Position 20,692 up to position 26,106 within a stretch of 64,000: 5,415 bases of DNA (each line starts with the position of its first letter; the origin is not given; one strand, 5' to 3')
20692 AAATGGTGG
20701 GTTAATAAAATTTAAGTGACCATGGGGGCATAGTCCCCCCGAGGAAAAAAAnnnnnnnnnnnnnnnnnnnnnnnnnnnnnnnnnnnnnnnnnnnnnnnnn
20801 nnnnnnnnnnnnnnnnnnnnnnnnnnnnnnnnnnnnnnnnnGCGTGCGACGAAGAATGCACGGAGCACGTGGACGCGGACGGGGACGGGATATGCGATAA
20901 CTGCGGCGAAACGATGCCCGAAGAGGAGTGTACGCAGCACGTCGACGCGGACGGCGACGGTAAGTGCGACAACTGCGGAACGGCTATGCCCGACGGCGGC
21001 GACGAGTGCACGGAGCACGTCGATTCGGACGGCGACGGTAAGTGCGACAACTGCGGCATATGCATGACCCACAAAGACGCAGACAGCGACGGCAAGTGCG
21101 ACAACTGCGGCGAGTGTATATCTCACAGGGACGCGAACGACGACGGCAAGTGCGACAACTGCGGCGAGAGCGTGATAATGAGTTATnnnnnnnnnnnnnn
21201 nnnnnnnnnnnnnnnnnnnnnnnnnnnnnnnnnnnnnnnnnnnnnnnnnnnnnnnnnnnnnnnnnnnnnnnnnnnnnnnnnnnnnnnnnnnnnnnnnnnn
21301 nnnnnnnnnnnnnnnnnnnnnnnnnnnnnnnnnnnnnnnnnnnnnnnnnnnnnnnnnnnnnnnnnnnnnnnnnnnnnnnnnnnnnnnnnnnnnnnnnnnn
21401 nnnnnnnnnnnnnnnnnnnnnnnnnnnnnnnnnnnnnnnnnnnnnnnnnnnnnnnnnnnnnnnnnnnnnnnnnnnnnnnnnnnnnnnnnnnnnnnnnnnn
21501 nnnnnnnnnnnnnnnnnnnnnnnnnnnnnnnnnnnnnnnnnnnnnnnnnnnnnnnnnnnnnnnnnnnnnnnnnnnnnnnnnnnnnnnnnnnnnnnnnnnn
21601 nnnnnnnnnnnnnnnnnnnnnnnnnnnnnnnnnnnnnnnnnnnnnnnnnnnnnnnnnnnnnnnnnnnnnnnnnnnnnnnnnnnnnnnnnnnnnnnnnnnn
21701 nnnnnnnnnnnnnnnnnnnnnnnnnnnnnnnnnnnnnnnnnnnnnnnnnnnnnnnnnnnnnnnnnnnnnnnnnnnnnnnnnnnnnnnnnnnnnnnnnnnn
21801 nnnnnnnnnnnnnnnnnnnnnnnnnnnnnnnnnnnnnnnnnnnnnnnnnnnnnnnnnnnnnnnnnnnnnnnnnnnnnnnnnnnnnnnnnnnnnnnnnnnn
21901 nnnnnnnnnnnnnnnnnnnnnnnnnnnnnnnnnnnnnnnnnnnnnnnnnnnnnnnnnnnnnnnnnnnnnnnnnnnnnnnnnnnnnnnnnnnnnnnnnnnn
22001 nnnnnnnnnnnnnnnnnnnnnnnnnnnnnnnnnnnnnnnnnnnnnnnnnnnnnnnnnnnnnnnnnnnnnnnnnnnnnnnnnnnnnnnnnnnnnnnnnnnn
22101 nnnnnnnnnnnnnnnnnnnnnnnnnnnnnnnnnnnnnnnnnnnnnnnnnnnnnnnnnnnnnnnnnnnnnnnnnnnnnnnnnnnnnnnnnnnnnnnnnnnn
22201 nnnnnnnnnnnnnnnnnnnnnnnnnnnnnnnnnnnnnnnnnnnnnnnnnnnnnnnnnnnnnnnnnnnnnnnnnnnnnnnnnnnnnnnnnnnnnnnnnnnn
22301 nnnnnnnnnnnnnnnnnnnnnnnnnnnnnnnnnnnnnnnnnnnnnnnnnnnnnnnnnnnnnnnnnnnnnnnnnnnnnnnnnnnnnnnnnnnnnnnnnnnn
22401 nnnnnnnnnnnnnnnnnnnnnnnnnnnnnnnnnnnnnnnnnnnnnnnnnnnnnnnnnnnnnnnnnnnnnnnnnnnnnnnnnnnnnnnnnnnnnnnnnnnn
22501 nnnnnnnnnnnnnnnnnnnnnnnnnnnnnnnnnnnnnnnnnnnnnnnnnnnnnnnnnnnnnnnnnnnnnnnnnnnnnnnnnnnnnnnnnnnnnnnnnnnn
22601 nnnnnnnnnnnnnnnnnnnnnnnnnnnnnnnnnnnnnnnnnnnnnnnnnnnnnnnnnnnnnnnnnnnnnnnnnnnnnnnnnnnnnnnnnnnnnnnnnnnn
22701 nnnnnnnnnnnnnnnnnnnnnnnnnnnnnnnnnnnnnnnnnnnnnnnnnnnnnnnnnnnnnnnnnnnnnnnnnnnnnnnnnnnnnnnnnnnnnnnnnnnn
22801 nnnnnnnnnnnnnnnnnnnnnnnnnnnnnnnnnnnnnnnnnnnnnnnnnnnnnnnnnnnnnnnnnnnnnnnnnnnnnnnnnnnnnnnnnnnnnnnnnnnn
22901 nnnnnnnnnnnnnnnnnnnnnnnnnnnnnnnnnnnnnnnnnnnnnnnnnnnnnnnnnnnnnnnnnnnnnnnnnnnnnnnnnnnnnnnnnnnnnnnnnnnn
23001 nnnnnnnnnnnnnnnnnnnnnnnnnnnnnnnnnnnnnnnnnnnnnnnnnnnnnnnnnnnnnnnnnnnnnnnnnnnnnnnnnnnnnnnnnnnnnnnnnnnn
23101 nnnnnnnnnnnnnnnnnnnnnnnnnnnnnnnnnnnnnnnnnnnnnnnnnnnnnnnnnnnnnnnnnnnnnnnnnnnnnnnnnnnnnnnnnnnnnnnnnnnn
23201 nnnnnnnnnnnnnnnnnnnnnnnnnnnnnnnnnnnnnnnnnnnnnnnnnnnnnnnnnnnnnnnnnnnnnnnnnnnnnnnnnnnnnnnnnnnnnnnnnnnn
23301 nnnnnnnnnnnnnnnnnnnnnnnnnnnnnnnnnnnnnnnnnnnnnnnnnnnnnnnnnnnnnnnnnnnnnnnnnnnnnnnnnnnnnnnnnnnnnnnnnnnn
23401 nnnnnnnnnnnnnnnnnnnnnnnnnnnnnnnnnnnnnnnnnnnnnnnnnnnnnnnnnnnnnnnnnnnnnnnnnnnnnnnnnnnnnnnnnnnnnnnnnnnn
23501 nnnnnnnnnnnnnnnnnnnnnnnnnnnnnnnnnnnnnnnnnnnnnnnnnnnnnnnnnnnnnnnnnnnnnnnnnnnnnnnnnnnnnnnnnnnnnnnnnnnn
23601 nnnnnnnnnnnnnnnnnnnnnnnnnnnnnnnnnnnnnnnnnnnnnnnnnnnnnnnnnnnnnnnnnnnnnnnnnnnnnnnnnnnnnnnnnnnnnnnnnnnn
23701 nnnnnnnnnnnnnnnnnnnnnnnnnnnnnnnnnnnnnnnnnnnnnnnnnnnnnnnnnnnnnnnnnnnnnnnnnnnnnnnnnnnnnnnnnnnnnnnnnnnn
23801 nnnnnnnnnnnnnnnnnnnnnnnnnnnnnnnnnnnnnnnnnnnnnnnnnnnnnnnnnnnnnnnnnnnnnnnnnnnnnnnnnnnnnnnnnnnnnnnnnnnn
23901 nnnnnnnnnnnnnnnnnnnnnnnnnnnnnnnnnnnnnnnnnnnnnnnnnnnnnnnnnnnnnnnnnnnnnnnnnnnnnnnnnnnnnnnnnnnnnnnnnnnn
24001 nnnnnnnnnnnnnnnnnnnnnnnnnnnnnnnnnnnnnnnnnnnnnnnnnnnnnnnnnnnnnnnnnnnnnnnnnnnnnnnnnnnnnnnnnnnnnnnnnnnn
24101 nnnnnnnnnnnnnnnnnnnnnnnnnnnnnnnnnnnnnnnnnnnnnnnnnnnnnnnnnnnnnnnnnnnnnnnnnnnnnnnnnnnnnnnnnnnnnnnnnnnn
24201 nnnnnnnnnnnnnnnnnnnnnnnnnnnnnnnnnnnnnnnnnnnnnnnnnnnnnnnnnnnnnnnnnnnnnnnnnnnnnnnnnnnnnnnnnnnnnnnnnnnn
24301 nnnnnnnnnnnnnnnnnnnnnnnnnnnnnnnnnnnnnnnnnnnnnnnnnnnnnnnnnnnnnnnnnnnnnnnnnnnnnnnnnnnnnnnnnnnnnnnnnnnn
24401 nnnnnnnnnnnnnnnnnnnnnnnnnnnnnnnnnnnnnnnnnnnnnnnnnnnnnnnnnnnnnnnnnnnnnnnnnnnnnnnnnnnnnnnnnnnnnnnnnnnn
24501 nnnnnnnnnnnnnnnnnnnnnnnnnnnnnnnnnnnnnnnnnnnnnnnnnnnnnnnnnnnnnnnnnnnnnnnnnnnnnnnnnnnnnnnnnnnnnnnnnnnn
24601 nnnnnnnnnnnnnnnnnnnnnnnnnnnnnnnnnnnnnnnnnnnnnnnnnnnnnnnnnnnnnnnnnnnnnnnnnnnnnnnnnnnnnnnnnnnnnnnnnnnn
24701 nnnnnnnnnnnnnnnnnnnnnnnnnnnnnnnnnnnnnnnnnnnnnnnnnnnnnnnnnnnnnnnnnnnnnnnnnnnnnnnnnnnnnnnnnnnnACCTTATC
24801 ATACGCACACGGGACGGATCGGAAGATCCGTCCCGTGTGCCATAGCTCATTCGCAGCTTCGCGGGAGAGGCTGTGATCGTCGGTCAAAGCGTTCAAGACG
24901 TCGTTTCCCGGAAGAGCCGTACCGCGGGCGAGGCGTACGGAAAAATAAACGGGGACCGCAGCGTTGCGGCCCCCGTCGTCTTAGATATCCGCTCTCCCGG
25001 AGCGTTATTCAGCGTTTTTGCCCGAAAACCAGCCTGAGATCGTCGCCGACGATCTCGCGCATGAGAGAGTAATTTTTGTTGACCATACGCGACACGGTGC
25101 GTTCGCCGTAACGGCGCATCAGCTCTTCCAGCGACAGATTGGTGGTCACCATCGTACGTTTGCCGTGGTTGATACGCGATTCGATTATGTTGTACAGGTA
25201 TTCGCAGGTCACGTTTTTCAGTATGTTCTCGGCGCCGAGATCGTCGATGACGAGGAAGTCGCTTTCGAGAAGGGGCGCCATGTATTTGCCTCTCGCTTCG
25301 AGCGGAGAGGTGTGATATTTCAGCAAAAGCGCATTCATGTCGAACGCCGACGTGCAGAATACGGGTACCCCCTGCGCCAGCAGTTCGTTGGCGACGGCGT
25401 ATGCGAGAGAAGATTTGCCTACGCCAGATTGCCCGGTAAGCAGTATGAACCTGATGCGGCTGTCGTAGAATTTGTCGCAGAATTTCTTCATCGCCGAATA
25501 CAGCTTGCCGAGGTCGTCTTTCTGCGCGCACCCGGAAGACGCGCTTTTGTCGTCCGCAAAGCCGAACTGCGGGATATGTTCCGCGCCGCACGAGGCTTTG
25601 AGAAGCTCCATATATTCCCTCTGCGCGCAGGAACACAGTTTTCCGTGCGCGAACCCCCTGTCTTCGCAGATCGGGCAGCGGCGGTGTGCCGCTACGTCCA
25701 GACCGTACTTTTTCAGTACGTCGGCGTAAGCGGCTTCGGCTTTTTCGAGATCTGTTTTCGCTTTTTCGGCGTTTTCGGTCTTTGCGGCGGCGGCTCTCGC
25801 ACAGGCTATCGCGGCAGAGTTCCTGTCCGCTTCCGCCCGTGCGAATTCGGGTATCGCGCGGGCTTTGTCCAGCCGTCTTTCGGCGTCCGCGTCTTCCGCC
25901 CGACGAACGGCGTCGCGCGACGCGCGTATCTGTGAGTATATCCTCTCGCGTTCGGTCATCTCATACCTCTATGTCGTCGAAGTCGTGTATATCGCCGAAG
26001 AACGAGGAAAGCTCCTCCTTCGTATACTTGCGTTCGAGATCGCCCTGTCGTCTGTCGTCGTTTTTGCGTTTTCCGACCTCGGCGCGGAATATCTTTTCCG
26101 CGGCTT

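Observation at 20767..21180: Five tandem C-x2-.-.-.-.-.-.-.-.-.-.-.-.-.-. units at the N-terminus of a 1,255-aa lipoprotein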

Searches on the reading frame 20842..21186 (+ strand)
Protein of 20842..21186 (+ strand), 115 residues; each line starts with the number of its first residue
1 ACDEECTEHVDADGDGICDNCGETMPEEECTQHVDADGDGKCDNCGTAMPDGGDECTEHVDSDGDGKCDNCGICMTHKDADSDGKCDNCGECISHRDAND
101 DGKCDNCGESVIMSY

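Call 16: search_protein_representatives(protein=window:20842-21186:+)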
Query: 115 residues. Proteins with E-value up to 0.001 (for the whole library): 806; up to 1e-10: 169; up to 1e-30: 14. The best 150 are listed.
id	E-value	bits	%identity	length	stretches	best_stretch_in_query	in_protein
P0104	2.8e-60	218.6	52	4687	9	9-109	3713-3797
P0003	2.8e-59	215.3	62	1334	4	2-115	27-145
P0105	1.4e-58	213.1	54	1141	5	3-109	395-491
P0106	5.8e-58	211.1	96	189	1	10-115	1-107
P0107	5.3e-50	185.3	58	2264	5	4-75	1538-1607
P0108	1.0e-43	165.0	61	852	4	3-76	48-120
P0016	2.1e-43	163.9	53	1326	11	58-107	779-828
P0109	1.8e-41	157.7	41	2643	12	6-87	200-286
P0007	2.3e-40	154.1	55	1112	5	7-111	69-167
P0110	9.7e-39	148.9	66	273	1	2-115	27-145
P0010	1.5e-38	148.2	58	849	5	28-74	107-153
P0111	3.6e-38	147.0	51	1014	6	57-110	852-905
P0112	1.0e-34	135.9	51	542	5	5-110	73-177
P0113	9.2e-33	129.5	53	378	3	5-111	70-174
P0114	3.9e-30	121.0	50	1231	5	2-110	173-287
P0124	4.1e-24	101.5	41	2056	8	7-87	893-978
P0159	3.4e-16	75.9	63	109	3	8-70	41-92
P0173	4.7e-15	72.2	52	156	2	8-82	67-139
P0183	3.0e-14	69.6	59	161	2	55-109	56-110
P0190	5.1e-14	68.8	55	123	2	9-71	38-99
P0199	9.8e-14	67.9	44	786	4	4-73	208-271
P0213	6.4e-13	65.3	45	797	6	5-74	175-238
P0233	7.0e-12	61.9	43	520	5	3-88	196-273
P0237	1.2e-11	61.2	50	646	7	3-88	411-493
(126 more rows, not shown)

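Call 53: search_protein_families(library=pfam, proteins=[P0199, P0213, P0233, P0237, P0109, P0124, P0159, P0173, P0183, P0190], max_evalue=0.01)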
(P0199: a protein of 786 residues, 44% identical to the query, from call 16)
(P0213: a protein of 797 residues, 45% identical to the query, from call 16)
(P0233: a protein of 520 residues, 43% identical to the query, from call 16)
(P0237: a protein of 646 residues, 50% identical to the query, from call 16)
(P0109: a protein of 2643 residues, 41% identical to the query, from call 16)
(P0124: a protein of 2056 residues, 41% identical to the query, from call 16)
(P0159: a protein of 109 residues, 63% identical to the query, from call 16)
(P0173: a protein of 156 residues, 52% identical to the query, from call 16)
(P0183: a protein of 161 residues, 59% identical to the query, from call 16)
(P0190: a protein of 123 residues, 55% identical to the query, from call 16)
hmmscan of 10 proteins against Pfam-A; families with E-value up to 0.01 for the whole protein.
P0199 (786 aa): 4 families
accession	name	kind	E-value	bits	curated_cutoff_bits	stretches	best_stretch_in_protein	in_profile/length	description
PF14312.12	FG-GAP_2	-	1.4e-56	188.9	23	7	494-544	1-49/49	FG-GAP repeat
PF02412.23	TSP_3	-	1.2e-08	34.9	25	0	105-142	2-30/36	Thrombospondin type 3 repeat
PF23414.1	Beta-prop_EML_2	-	2.3e-05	24.3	90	0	567-644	40-101/266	Echinoderm microtubule-associated protein second beta-propeller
PF06453.16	LT-IIB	-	0.0033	17.7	25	0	535-555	54-74/122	Type II heat-labile enterotoxin , B subunit (LT-IIB)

P0213 (797 aa): 1 family
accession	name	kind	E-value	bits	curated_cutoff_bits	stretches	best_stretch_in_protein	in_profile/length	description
PF02412.23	TSP_3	-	1e-05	25.5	25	0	203-246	2-36/36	Thrombospondin type 3 repeat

P0233 (520 aa): 1 family
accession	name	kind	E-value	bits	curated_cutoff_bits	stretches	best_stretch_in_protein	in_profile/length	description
PF02412.23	TSP_3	-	3e-13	49.7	25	0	138-176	2-31/36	Thrombospondin type 3 repeat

P0237 (646 aa): 1 family
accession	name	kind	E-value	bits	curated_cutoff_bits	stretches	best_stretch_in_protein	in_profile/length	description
PF02412.23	TSP_3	-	0.0062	16.6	25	1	571-615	1-36/36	Thrombospondin type 3 repeat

P0109 (2643 aa): 5 families
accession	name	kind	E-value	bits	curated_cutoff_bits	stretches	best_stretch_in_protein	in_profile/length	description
PF20615.3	DUF6802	-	6.6e-46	155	27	11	195-258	25-88/102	Family of unknown function (DUF6802)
PF00293.34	NUDIX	-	1.6e-18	67.5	21.1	1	2019-2128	2-123/134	NUDIX domain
PF11931.14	SF3a60_Prp9_C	-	4.1e-11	43.9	30.7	0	386-410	94-118/120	SF3a60/Prp9 C-terminal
PF24415.1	Ig_Irg-7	-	5.9e-09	36.4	27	0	211-253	18-60/110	Irg-7-like, Ig-like domain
PF13542.12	HTH_Tnp_ISL3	-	0.00074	19.4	27.4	0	1249-1268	22-41/51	Helix-turn-helix domain of transposase family ISL3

P0124 (2056 aa): 3 families
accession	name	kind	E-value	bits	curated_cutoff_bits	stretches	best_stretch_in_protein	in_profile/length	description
PF20615.3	DUF6802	-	2.1e-43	146.9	27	9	940-989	28-77/102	Family of unknown function (DUF6802)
PF11931.14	SF3a60_Prp9_C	-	3.3e-11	44.1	30.7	0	977-999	93-115/120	SF3a60/Prp9 C-terminal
PF24415.1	Ig_Irg-7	-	1.1e-05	25.9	27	0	901-946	16-61/110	Irg-7-like, Ig-like domain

P0159 (109 aa): 0 families

P0173 (156 aa): 1 family
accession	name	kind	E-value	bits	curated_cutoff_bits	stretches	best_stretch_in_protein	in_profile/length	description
PF20615.3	DUF6802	-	0.0077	16.6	27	0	93-127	34-67/102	Family of unknown function (DUF6802)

P0183 (161 aa): 0 families

P0190 (123 aa): 0 families
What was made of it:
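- On Thrombospondin type-3 repeat (PF02412 TSP_3): The same library scores true TSP_3 proteins from my hit list at E 1e-5 to 3e-13 (call 53).
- The unit shares the DxDxDG loop and a C-D-N-C string with TSP3. phmmer retrieves true TSP_3 proteins among the weaker hits (P0199, P0213, P0233; calls 16, 53).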

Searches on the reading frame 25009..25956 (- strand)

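Call 65: search_protein_families(library=pfam, proteins=[window:25009-25956:-], max_evalue=0.00001)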
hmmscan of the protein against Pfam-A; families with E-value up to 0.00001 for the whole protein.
window:25009-25956:- (315 aa): 2 families
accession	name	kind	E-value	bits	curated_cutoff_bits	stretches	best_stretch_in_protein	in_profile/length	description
PF01695.23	IstB_IS21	-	3.1e-13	50.2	24.1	1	170-287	94-207/238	IstB-like ATP binding protein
PF13191.12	AAA_16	-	8.3e-06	26.8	32.6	0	165-212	21-64/167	AAA ATPase domain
